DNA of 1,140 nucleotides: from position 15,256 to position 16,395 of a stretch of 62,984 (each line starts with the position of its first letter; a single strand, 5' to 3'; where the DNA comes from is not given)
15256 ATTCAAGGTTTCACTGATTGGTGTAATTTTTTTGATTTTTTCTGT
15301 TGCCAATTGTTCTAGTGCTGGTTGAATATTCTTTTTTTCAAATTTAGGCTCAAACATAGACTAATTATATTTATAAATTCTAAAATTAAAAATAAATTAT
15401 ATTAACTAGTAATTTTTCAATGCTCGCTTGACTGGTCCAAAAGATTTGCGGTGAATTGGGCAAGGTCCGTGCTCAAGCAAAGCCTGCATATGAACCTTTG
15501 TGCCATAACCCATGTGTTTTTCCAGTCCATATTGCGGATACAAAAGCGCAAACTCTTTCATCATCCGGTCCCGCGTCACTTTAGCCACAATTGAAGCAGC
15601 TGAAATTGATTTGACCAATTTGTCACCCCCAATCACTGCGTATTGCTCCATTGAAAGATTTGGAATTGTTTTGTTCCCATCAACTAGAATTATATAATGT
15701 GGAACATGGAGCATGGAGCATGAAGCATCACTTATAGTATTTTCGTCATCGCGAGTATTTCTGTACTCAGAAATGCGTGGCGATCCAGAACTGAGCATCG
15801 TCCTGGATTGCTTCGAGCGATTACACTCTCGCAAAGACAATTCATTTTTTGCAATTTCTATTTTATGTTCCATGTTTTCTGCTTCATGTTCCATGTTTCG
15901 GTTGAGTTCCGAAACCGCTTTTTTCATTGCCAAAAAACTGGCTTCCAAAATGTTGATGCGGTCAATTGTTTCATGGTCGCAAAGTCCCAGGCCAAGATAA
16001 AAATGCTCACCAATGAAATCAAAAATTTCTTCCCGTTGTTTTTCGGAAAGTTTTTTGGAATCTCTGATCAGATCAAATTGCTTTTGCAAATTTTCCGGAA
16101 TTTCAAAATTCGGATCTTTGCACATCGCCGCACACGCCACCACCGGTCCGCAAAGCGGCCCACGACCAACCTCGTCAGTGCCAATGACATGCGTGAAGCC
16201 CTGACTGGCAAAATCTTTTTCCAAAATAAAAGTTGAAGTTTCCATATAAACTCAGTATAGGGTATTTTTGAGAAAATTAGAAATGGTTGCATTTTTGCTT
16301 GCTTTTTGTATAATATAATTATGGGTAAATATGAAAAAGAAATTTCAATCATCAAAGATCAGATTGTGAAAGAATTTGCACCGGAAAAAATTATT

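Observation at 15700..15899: Palindromic repeat element inserted in frame inside RNase HII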

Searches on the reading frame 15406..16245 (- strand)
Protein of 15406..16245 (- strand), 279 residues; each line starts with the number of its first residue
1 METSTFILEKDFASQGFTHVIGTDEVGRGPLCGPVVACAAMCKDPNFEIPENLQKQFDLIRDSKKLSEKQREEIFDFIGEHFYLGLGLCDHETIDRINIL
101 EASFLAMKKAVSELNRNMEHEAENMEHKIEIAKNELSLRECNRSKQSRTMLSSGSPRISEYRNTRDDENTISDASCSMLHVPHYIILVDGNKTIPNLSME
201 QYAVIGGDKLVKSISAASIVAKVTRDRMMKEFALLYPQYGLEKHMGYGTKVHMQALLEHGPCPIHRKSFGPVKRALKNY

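Call 16: find_homologous_proteins(query=window:15406-16245:-)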
Query window:15406-16245:- (279 aa): 8000 proteins with E <= 0.001 among 8000 candidates; the best 120 are listed.
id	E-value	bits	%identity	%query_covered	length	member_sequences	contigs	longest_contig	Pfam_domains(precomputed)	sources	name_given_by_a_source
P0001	4.5e-185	631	100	100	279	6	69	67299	PF01351.26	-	-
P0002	8.9e-137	473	78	97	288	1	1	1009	PF01351.26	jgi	-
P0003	2.1e-129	449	73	99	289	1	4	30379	PF01351.26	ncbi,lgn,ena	-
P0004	1.4e-125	436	72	100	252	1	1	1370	PF01351.26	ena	-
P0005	6.0e-124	431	73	100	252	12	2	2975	PF01351.26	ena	-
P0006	3.3e-123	428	73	100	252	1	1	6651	PF01351.26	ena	-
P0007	2.3e-121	422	72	100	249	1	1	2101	PF01351.26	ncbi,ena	-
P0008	7.0e-120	417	69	100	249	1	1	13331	PF01351.26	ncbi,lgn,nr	ncbi:MAG: ribonuclease HII [Candidatus Moranbacteria bacterium]|nr:ribonuclease HII [Candidatus Mora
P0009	7.2e-120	417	73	99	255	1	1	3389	PF01351.26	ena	-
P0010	8.9e-120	417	70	99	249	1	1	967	PF01351.26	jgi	jgi:ribonuclease HII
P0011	9.3e-115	401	59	99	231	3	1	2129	PF01351.26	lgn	-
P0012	3.8e-114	399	66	99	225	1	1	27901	PF01351.26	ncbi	-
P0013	7.5e-114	398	59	99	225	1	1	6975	PF01351.26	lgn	-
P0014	2.9e-113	396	67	99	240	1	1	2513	PF01351.26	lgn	-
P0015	6.9e-113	394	58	99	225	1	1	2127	PF01351.26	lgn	-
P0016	2.0e-112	393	68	100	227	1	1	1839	PF01351.26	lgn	-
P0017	2.2e-112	393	66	99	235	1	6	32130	PF01351.26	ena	-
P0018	6.3e-112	391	67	99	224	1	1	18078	PF01351.26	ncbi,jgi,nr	ncbi:MAG: Ribonuclease HII [uncultured bacterium]|nr:MAG: Ribonuclease HII [uncultured bacterium]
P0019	1.9e-111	390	64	99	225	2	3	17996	PF01351.26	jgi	jgi:ribonuclease HII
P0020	9.6e-111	387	66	99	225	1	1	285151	PF01351.26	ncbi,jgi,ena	ncbi:MAG: ribonuclease HII [bacterium]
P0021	1.3e-110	387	66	100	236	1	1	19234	PF01351.26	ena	-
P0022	1.3e-110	387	60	99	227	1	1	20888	PF01351.26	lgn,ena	-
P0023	1.4e-110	387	59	99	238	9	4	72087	PF01351.26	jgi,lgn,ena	-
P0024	1.6e-110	387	67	99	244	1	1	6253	PF01351.26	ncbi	-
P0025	2.1e-110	386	68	99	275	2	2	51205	PF01351.26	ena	-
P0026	2.2e-110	386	69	99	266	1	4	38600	PF01351.26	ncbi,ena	-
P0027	2.4e-110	386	65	99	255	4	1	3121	PF01351.26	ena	-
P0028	2.5e-110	386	57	99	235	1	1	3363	PF01351.26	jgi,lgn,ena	-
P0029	2.6e-110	386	66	99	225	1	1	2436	PF01351.26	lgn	-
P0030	3.7e-110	385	66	100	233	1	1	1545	PF01351.26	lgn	-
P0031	4.1e-110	385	69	99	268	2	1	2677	PF01351.26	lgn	-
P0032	4.3e-110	385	65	100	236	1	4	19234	PF01351.26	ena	-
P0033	4.8e-110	385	59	99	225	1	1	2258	PF01351.26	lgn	-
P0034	6.7e-110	385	67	100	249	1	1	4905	PF01351.26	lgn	-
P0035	8.8e-110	384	59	100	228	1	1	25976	PF01351.26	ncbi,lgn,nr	ncbi:MAG: ribonuclease HII [Candidatus Moranbacteria bacterium]|nr:ribonuclease HII [Candidatus Mora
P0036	1.1e-109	384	57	99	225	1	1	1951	PF01351.26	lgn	-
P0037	1.4e-109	384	65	99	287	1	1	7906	PF01351.26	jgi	jgi:ribonuclease HII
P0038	1.5e-109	384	64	100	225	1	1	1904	PF01351.26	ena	-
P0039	1.5e-109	384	66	98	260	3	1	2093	PF01351.26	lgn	-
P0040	6.2e-109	381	61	100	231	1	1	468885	PF01351.26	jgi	jgi:ribonuclease HII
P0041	1.3e-108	380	65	99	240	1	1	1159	PF01351.26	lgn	-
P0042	1.7e-108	380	65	99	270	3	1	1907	PF01351.26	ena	-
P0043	1.9e-108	380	65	98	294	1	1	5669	PF01351.26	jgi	jgi:ribonuclease HII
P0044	3.7e-108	379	63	99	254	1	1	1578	PF01351.26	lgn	-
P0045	4.5e-108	379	66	99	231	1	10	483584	PF01351.26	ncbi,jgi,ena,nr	ncbi:MAG TPA: ribonuclease HII [Candidatus Moranbacteria bacterium]|nr:ribonuclease HII [Candidatus 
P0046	6.1e-108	378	64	99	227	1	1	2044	PF01351.26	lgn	-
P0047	1.2e-107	377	64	99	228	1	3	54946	PF01351.26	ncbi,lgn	-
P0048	1.4e-107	377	64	99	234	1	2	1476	PF01351.26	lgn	-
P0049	2.3e-107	376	65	100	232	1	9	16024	PF01351.26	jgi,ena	-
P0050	2.4e-107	376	64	99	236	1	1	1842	PF01351.26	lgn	-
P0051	2.8e-107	376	64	99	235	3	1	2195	PF01351.26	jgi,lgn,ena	-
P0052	2.8e-107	376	64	100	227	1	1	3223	PF01351.26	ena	-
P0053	4.1e-107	376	61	99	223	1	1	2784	PF01351.26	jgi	jgi:ribonuclease HII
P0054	4.1e-107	375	64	100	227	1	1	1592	PF01351.26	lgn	-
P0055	4.7e-107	375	58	98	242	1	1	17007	PF01351.26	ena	-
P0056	8.3e-107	374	65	99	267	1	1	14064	PF01351.26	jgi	jgi:ribonuclease HII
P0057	8.3e-107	374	64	99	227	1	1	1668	PF01351.26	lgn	-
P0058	9.6e-107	374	63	99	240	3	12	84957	PF01351.26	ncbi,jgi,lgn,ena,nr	ncbi:MAG: Ribonuclease HII [Candidatus Moranbacteria bacterium GW2011_GWE1_36_7]|nr:MAG: Ribonucleas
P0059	2.1e-106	373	85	41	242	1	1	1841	PF01351.26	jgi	jgi:ribonuclease HII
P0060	3.3e-106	373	64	100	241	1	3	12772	PF01351.26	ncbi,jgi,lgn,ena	ncbi:MAG: ribonuclease HII [Candidatus Moraniibacteriota bacterium]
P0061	6.9e-106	371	62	99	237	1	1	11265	PF01351.26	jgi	jgi:ribonuclease HII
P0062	7.1e-106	371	61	98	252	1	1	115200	PF01351.26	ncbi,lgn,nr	ncbi:MAG: ribonuclease HII [Candidatus Moranbacteria bacterium]|nr:ribonuclease HII [Candidatus Mora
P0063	7.9e-106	371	64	100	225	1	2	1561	PF01351.26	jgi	-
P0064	1.6e-105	370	64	99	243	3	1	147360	PF01351.26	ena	-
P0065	3.5e-105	369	62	99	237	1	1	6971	PF01351.26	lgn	-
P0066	3.6e-105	369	63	99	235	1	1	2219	PF01351.26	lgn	-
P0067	3.7e-105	369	63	100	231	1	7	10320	PF01351.26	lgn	-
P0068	5.9e-105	368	65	99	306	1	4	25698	PF01351.26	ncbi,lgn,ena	-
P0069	8.5e-105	368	64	99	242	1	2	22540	PF01351.26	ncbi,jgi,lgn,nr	ncbi:MAG: ribonuclease HII [uncultured bacterium]|nr:MAG: ribonuclease HII [uncultured bacterium]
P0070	1.3e-104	367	65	99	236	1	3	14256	PF01351.26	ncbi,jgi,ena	ncbi:MAG: ribonuclease HII [Candidatus Moraniibacteriota bacterium]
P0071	2.0e-104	367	63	100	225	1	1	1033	PF01351.26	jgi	-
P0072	2.7e-104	366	63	99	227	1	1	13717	PF01351.26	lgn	-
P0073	4.9e-104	365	62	99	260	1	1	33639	PF01351.26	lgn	-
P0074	5.5e-104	365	63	99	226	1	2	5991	PF01351.26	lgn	-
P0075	1.0e-103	364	64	99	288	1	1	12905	PF01351.26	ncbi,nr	ncbi:MAG: ribonuclease HII [Candidatus Moranbacteria bacterium]|nr:ribonuclease HII [Candidatus Mora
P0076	1.6e-103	364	56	98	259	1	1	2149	PF01351.26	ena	-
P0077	6.4e-103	362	63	99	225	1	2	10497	PF01351.26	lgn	-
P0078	7.9e-103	361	62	99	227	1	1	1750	PF01351.26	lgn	-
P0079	8.0e-103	361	61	99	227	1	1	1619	PF01351.26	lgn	-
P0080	3.1e-102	359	49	99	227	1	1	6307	PF01351.26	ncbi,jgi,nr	ncbi:MAG: ribonuclease HII [uncultured bacterium]|nr:MAG: ribonuclease HII [uncultured bacterium]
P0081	4.7e-102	359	49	99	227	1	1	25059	PF01351.26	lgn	-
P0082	9.1e-102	358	55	100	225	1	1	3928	PF01351.26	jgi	jgi:ribonuclease HII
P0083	2.1e-98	347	53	99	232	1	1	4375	PF01351.26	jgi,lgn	jgi:ribonuclease HII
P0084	1.6e-97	344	55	99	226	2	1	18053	PF01351.26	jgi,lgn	jgi:ribonuclease HII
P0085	5.8e-97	342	57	99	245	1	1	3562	PF01351.26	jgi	jgi:ribonuclease HII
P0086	6.8e-97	342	62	99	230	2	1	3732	PF01351.26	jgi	-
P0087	1.3e-95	338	58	99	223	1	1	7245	PF01351.26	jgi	jgi:ribonuclease HII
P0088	1.5e-95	338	60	99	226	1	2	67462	PF01351.26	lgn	-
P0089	7.9e-94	332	59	99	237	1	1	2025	PF01351.26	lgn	-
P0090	4.7e-93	329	56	100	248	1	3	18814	PF01351.26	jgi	-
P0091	5.7e-91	323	57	100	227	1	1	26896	PF01351.26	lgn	-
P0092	1.9e-90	321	60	98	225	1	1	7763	PF01351.26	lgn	-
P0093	4.3e-90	320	59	98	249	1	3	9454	PF01351.26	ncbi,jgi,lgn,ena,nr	ncbi:MAG TPA: ribonuclease HII [Candidatus Moranbacteria bacterium]|nr:ribonuclease HII [Candidatus 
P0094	5.4e-90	319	56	99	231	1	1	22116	PF01351.26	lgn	-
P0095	3.6e-89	317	58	98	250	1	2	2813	PF01351.26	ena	-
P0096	1.3e-88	315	55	99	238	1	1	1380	PF01351.26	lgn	-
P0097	1.6e-88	315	57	98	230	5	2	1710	PF01351.26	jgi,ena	-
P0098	6.9e-88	312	53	98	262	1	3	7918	PF01351.26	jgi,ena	-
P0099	1.5e-87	311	55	100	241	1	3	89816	PF01351.26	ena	-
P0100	3.5e-87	310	58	100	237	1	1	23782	PF01351.26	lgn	-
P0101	1.4e-86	308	55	99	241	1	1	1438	PF01351.26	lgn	-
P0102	3.1e-86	307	55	99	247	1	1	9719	PF01351.26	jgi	jgi:ribonuclease HII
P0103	7.0e-86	306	52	99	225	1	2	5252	PF01351.26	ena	-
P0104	1.3e-85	305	55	99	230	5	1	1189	PF01351.26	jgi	jgi:ribonuclease HII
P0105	1.5e-85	305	54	99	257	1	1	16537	PF01351.26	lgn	-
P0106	3.4e-85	304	52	99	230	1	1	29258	PF01351.26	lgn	-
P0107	3.9e-85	303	53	98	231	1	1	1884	PF01351.26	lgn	-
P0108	6.8e-85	303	52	100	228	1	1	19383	PF01351.26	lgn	-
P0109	1.1e-84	302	55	99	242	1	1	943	PF01351.26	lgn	-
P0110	4.2e-84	300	47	99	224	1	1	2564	PF01351.26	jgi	-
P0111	5.4e-84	300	53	99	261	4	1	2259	PF01351.26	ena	-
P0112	1.1e-83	299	54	99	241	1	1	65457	PF01351.26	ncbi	ncbi:MAG TPA: ribonuclease HII [Patescibacteria group bacterium]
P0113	1.2e-83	299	54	98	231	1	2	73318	PF01351.26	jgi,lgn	-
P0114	1.3e-83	298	53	99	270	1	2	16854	PF01351.26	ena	-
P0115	2.4e-83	298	53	99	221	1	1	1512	PF01351.26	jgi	jgi:ribonuclease HII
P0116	1.7e-82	295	53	100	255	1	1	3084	PF01351.26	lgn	-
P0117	1.9e-82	295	55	98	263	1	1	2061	PF01351.26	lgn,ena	-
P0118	4.0e-82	294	50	99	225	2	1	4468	PF01351.26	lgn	-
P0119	5.5e-82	293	53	99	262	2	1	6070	PF01351.26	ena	-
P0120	6.6e-82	293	52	98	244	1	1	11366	PF01351.26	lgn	-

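Call 18: find_encoding_contigs(protein=P0004, flank=3000, max_places=2)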
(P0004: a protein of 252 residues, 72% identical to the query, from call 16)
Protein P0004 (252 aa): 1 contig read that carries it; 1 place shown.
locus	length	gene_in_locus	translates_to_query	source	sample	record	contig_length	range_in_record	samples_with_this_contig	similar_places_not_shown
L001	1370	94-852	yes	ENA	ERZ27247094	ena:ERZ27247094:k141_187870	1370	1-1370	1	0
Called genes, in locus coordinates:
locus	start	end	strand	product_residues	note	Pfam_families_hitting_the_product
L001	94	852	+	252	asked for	PF01351:RNase_HII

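Call 19: find_encoding_contigs(protein=P0002, flank=3000, max_places=2)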
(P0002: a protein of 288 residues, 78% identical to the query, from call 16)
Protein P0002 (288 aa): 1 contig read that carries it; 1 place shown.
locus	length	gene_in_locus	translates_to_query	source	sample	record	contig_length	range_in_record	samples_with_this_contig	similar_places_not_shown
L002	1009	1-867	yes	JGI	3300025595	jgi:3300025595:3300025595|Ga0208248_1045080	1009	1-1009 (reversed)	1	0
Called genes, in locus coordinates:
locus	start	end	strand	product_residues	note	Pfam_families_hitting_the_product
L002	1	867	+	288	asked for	PF01351:RNase_HII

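Call 20: find_encoding_contigs(protein=P0003, flank=10000, max_places=2)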
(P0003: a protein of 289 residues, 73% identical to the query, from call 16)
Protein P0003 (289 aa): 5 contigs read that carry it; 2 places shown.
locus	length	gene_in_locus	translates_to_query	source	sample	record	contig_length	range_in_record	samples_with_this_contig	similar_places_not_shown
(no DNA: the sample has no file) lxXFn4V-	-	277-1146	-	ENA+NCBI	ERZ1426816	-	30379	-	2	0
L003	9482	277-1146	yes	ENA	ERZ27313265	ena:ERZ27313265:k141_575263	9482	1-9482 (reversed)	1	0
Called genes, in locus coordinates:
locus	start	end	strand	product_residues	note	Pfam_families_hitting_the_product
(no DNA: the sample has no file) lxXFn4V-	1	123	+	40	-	?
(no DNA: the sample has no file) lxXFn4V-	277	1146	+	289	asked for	PF01351:RNase_HII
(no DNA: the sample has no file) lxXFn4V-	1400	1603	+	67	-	PF01783:Ribosomal_L32p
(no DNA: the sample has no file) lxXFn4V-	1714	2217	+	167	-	PF01029:NusB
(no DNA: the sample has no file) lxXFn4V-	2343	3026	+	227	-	PF22935:RM44_endonuclase, PF14622:Ribonucleas_3_3, PF00636:Ribonuclease_3, PF00035:dsrm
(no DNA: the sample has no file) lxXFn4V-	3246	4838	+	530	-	PF07969:Amidohydro_3, PF01979:Amidohydro_1, PF07969:Amidohydro_3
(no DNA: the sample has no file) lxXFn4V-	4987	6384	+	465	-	PF21799:MurD-like_N, PF08245:Mur_ligase_M, PF02875:Mur_ligase_C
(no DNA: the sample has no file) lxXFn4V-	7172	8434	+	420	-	PF00275:EPSP_synthase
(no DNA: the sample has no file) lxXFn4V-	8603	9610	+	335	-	PF06723:MreB_Mbl, PF00022:Actin (weak), PF00012:HSP70, PF14450:FtsA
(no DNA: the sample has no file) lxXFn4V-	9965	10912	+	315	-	PF13439:Glyco_transf_4, PF20706:GT4-conflict, PF00534:Glycos_transf_1, PF13692:Glyco_trans_1_4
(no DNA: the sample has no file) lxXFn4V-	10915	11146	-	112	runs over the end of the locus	PF01934:HepT-like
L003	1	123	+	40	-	?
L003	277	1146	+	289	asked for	PF01351:RNase_HII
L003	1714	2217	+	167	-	PF01029:NusB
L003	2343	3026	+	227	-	PF22935:RM44_endonuclase, PF14622:Ribonucleas_3_3, PF00636:Ribonuclease_3, PF00035:dsrm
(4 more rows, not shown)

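Call 21: find_encoding_contigs(protein=P0012, flank=10000, max_places=1)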
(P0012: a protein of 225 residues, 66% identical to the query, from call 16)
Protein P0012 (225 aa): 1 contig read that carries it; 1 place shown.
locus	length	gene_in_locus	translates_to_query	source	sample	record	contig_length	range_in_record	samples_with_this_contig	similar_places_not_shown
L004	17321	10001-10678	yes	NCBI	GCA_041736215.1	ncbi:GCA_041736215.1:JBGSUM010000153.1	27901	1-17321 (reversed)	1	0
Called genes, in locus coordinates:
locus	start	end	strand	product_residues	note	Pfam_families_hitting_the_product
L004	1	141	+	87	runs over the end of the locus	-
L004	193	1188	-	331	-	PF01745:IPT (weak), PF01715:IPPT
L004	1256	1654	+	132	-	-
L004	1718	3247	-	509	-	PF00919:UPF0004, PF04055:Radical_SAM, PF01938:TRAM (faint)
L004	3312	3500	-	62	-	-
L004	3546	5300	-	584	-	PF07973:tRNA_SAD, PF00587:tRNA-synt_2b, PF03129:HGTP_anticodon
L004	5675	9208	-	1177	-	PF02811:PHP, PF07733:DNA_pol3_alpha, PF17657:DNA_pol3_finger, PF14579:HHH_6, PF01336:tRNA_anti-codon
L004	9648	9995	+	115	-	-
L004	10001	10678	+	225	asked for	PF01351:RNase_HII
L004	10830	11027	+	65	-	PF01783:Ribosomal_L32p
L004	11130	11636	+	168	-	PF01029:NusB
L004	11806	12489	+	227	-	PF22935:RM44_endonuclase, PF14622:Ribonucleas_3_3, PF00636:Ribonuclease_3, PF00035:dsrm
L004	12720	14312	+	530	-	PF07969:Amidohydro_3, PF01979:Amidohydro_1, PF07969:Amidohydro_3 (weak)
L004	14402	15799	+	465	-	PF21799:MurD-like_N, PF08245:Mur_ligase_M, PF02875:Mur_ligase_C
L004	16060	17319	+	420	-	?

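Call 53: search_solved_structures(query=window:15406-16245:-, show_alignments=2, max_evalue=1e-10)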
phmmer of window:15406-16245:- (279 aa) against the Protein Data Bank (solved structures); distinct sequences matched with E-value up to 1e-10: 12.
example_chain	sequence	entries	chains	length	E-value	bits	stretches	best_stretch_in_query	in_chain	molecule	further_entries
7uwe_C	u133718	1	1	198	3.3e-39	138.1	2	179-276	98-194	Ribonuclease HII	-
7uwh_C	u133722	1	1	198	2.2e-38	135.3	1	179-276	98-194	Ribonuclease HII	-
3o3g_A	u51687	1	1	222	1.2e-33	119.9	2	182-276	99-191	Ribonuclease HII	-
2etj_A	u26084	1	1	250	1.7e-33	119.3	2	181-276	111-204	Ribonuclease HII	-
3o3f_A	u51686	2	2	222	4.1e-33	118.1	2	184-276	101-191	Ribonuclease HII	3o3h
4hht_A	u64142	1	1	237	9.7e-33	116.8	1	181-276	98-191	Ribonuclease HII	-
5y9p_A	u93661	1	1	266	1.8e-27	99.6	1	187-276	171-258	Ribonuclease HII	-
2dff_A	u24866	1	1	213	8.5e-12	48.2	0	20-78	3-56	Ribonuclease HII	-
1io2_A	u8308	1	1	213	8.7e-12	48.2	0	20-78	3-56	RIBONUCLEASE HII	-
2dfh_A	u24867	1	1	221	1e-11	48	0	20-78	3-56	Ribonuclease HII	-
1x1p_A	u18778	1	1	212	1.2e-11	47.7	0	20-78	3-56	Ribonuclease HII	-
2dfe_A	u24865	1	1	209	2.2e-11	46.8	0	20-78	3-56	Ribonuclease HII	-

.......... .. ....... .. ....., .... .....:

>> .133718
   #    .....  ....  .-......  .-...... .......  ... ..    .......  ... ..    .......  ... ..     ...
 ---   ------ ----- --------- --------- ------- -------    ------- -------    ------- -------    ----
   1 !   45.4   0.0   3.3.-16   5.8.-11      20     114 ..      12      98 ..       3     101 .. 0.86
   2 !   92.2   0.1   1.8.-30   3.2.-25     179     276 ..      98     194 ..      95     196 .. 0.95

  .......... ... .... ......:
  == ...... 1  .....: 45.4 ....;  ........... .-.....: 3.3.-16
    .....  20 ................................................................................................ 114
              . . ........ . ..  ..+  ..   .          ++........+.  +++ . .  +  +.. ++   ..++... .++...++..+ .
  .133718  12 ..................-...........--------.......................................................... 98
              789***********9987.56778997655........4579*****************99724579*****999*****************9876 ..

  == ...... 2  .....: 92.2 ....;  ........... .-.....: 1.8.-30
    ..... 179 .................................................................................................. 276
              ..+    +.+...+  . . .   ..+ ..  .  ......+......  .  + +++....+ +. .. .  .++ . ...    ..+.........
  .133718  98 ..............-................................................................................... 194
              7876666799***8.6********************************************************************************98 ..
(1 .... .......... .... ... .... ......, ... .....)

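Call 54: search_protein_families(library=pfam, proteins=[window:15406-16245:-], max_evalue=0.01)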
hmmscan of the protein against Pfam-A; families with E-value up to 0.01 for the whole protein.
window:15406-16245:- (279 aa): 1 family
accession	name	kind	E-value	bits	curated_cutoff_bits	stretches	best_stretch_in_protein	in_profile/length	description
PF01351.25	RNase_HII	-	2.3e-36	126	25.8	2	183-270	99-197/199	Ribonuclease HII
